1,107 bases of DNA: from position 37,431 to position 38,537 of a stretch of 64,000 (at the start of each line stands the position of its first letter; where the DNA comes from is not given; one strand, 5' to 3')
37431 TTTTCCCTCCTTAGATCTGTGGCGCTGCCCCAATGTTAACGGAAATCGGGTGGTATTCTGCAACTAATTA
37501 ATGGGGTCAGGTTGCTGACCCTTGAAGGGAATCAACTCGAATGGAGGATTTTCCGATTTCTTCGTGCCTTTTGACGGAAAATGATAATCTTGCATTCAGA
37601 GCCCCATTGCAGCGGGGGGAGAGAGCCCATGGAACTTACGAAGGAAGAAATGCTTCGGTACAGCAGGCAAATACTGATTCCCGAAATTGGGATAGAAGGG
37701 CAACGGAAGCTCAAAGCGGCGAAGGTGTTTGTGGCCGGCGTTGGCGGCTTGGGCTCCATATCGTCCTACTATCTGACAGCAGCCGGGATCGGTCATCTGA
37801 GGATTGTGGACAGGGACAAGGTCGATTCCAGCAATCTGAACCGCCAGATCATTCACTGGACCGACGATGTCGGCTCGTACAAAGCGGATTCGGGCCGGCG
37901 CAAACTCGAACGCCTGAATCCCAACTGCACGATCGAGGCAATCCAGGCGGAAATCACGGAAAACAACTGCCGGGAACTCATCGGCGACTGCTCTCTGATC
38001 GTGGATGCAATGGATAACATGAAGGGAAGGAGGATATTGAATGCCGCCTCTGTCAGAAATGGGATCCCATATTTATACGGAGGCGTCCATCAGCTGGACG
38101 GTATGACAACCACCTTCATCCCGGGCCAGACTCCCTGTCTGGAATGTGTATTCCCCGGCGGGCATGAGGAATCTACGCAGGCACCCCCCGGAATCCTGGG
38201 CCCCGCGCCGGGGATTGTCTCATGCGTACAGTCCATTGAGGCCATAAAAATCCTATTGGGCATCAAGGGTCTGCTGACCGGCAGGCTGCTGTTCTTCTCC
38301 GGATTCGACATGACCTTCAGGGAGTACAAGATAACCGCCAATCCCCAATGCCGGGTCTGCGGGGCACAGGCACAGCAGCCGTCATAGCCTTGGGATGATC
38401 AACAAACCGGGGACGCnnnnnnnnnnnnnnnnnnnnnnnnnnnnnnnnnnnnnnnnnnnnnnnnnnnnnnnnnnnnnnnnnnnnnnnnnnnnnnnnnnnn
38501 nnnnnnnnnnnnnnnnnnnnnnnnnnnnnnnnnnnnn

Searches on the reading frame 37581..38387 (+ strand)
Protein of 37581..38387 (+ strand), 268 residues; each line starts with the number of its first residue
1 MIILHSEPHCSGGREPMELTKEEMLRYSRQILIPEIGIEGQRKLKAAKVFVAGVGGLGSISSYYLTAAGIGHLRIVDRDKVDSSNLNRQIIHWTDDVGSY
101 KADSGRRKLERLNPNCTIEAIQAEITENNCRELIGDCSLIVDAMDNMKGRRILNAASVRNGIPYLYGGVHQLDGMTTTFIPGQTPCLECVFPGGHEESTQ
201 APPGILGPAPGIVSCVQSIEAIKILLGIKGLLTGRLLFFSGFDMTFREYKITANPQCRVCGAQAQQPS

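Call 56: search_protein_families(library=pfam, proteins=[window:37581-38387:+], max_evalue=0.00001)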
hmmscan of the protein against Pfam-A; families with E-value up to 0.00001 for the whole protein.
window:37581-38387:+ (268 aa): 1 family
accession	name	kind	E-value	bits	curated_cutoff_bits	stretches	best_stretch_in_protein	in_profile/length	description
PF00899.27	ThiF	-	1.1e-70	238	28.1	1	27-259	1-238/238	ThiF family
